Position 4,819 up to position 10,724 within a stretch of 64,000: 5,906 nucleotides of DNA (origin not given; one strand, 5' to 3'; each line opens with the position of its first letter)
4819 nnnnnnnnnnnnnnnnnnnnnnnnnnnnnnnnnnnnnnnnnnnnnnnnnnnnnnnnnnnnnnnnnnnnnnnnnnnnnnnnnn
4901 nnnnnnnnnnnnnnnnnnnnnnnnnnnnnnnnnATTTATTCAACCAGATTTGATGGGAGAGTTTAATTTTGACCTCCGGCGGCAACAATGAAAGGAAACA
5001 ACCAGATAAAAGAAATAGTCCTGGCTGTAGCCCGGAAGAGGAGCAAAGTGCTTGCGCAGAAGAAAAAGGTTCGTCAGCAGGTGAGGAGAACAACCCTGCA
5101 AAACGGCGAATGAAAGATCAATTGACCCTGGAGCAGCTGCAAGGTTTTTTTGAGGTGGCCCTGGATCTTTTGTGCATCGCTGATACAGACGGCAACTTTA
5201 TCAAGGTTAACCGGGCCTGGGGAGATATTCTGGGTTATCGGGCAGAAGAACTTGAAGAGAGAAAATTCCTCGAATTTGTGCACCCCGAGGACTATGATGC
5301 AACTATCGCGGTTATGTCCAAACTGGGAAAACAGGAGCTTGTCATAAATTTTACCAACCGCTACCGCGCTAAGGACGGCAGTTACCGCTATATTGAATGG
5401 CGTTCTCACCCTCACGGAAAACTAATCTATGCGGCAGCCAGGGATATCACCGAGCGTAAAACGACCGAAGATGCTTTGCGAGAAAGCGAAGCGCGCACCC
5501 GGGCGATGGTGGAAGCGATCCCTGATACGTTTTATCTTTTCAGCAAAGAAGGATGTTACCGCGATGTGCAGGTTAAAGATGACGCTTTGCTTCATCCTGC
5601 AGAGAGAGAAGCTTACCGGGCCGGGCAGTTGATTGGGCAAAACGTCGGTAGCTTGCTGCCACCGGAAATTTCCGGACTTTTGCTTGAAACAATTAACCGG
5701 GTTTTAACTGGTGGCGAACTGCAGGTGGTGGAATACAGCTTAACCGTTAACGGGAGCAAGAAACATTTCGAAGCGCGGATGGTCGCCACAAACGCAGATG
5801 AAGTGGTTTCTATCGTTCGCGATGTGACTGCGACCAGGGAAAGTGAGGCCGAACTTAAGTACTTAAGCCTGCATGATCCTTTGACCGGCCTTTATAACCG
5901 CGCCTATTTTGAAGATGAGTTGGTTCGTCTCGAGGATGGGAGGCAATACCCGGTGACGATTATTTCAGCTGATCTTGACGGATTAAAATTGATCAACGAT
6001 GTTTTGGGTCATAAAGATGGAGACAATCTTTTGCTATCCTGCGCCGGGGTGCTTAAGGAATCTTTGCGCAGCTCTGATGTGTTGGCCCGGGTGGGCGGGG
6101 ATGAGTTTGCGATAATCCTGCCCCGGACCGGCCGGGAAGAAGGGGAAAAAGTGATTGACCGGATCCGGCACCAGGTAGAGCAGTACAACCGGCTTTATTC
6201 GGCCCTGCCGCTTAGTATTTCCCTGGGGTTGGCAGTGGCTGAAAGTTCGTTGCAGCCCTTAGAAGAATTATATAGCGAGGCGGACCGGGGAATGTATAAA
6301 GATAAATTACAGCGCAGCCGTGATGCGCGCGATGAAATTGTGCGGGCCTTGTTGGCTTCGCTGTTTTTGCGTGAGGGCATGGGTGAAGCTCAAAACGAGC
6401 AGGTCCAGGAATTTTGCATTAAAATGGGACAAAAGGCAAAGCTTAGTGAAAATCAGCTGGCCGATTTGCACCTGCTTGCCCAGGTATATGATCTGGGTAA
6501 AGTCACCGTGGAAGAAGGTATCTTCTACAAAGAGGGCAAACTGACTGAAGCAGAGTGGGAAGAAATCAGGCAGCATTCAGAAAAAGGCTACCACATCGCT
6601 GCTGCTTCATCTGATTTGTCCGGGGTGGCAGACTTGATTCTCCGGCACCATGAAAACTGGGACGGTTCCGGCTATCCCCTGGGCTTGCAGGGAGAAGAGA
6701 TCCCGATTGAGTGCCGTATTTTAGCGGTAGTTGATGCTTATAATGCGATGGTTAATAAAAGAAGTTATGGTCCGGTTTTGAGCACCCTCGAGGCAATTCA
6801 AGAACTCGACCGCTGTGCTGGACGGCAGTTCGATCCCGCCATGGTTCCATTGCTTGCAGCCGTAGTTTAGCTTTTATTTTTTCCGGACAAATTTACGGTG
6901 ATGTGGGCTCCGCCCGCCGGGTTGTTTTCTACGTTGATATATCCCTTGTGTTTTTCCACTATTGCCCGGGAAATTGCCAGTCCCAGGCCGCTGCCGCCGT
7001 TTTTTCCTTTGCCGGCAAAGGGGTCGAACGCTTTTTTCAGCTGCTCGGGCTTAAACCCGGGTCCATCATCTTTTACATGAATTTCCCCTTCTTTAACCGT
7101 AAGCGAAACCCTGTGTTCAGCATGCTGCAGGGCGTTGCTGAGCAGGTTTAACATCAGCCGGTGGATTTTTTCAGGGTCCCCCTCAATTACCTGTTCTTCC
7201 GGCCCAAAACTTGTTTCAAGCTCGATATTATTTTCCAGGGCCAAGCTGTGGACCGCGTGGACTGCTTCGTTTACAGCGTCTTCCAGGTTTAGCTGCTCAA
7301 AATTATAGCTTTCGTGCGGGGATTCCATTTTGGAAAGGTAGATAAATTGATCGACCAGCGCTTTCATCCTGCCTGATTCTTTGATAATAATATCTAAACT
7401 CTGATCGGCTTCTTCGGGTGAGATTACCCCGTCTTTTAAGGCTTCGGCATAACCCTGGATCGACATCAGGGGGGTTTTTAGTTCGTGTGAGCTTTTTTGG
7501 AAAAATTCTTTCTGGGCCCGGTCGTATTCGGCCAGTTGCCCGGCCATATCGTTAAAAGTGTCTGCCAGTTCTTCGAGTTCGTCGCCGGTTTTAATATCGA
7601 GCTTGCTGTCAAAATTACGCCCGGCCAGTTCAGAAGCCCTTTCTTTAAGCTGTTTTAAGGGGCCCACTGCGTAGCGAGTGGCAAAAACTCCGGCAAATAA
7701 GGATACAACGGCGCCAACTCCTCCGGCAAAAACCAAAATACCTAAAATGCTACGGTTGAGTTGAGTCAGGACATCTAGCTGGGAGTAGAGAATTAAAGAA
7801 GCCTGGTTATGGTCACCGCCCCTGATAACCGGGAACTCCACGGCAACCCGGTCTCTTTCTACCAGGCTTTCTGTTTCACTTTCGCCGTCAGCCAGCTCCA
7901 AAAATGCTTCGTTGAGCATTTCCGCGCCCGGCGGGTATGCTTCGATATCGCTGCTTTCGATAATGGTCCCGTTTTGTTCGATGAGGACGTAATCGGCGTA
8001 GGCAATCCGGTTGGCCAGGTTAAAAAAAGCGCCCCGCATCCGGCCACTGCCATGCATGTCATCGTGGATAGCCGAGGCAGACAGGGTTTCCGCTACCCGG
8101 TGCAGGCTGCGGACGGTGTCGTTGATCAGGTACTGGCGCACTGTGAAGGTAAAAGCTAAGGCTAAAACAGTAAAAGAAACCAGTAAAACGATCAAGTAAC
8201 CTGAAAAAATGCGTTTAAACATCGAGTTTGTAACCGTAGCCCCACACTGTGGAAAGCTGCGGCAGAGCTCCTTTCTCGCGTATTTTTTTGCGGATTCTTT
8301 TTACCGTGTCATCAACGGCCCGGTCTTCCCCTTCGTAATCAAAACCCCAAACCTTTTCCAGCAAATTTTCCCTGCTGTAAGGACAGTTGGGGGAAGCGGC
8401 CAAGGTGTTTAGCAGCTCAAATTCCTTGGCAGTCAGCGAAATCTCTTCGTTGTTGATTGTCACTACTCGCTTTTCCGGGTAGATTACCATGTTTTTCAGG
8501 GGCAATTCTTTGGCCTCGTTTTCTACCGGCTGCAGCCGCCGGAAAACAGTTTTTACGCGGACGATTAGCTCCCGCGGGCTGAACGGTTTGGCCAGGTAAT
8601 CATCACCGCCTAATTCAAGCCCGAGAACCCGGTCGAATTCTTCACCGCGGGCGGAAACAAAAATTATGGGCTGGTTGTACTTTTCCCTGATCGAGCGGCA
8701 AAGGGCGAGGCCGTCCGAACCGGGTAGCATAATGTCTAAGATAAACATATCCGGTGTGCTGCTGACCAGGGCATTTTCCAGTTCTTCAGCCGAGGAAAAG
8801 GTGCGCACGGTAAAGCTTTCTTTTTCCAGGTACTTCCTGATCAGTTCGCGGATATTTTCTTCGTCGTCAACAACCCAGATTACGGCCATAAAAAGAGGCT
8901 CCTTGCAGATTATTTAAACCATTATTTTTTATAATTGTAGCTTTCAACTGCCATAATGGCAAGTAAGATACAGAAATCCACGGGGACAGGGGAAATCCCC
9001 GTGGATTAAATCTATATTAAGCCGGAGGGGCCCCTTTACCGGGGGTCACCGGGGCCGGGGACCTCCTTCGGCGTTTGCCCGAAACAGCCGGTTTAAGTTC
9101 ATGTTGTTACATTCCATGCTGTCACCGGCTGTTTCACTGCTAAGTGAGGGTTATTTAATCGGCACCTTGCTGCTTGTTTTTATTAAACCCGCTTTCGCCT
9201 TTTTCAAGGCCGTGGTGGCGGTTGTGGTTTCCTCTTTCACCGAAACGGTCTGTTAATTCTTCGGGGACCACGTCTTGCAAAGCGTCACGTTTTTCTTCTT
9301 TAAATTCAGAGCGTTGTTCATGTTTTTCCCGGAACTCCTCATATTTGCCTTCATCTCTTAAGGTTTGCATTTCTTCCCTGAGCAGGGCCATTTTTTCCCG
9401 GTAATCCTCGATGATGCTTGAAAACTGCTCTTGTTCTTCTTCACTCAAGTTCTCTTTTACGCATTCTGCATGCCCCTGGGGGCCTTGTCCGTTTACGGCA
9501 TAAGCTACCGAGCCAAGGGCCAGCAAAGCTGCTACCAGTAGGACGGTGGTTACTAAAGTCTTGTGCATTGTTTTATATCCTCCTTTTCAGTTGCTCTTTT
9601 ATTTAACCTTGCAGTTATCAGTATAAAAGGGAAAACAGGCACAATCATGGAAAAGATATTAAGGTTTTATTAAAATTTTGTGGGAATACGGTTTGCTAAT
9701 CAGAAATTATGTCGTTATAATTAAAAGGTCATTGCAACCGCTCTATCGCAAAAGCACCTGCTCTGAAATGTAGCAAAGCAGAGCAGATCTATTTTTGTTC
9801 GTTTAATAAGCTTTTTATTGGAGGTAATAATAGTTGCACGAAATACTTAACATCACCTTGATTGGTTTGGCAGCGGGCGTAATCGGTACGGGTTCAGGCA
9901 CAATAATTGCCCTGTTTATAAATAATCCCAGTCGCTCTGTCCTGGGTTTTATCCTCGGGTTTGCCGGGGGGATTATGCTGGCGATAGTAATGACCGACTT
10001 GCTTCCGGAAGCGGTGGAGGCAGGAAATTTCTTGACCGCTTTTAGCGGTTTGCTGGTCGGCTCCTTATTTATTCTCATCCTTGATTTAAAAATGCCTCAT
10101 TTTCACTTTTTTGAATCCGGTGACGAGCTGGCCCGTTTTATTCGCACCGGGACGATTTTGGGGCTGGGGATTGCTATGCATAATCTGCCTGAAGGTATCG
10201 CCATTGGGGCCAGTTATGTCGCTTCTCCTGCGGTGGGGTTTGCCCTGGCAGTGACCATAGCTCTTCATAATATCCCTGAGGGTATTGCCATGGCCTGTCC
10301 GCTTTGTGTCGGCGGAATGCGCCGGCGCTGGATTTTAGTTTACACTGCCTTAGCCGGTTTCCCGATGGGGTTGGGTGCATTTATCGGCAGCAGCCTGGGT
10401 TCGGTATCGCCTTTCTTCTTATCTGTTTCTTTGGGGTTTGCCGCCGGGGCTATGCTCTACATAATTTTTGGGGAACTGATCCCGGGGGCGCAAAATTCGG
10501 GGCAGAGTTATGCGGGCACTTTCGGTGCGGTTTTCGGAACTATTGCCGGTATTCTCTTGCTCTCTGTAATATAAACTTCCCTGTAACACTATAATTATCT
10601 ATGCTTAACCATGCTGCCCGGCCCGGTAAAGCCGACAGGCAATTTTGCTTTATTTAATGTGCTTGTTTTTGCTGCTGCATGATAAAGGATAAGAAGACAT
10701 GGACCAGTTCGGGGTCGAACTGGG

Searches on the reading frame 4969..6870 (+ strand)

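Call 38: search_protein_families(library=pfam, proteins=[window:4969-6870:+], max_evalue=0.00001)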
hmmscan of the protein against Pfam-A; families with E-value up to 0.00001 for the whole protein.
window:4969-6870:+ (633 aa): 8 families
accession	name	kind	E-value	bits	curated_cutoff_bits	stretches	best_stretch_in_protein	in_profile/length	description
PF00990.26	GGDEF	-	5.2e-36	124.3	23.8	1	301-449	2-158/161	Diguanylate cyclase, GGDEF domain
PF13487.12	HD_5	-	6.7e-32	111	27.2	1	473-624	15-169/170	HD domain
PF08448.16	PAS_4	-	1.6e-20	73.8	23.1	1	65-164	5-109/110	PAS fold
PF08447.18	PAS_3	-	4.4e-15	56.2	25.6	1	78-149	2-75/89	PAS fold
PF13426.13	PAS_9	-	1.9e-13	51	27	1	68-162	4-103/103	PAS domain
PF01966.28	HD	-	8.2e-11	42.7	22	1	496-594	23-116/116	HD domain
PF00989.32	PAS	-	1.4e-10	41.6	22.6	1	58-148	4-95/113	PAS fold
PF13188.13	PAS_8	-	1.9e-07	31.2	21.8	1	55-109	1-55/65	PAS domain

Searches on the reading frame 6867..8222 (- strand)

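Call 38: search_protein_families(library=pfam, proteins=[window:6867-8222:-], max_evalue=0.00001)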
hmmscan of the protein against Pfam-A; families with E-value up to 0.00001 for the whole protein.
window:6867-8222:- (451 aa): 3 families
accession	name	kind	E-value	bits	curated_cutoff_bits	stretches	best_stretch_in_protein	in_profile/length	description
PF02518.31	HATPase_c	-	6.8e-24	84.9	26.4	1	348-445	1-107/111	Histidine kinase-, DNA gyrase B-, and HSP90-like ATPase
PF00512.31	HisKA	-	6.6e-18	65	26.9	1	237-301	2-65/66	His Kinase A (phospho-acceptor) domain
PF00672.30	HAMP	-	8e-13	48.9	25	1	181-231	2-52/53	HAMP domain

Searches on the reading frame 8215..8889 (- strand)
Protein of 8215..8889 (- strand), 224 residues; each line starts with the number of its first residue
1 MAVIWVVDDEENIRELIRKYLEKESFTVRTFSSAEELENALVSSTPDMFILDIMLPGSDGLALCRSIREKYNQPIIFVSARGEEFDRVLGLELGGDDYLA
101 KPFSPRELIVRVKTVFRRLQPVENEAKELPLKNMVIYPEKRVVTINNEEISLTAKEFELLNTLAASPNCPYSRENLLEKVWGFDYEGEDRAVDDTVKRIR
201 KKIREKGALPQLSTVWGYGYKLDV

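Call 38: search_protein_families(library=pfam, proteins=[window:8215-8889:-], max_evalue=0.00001)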
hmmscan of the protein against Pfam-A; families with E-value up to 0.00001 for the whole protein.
window:8215-8889:- (224 aa): 2 families
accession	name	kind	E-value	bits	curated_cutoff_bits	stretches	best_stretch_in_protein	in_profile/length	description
PF00072.30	Response_reg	-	3e-28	98.6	30.2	1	4-112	1-110/111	Response regulator receiver domain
PF00486.34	Trans_reg_C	-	1.3e-23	83.3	26.2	1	148-222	2-77/77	Transcriptional regulatory protein, C terminal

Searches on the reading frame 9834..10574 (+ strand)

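Call 38: search_protein_families(library=pfam, proteins=[window:9834-10574:+], max_evalue=0.00001)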
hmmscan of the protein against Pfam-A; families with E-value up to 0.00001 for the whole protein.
window:9834-10574:+ (246 aa): 1 family
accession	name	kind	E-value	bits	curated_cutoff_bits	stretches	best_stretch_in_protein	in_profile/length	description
PF02535.28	Zip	-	2e-23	83.6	35.1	2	98-246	170-322/323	ZIP Zinc transporter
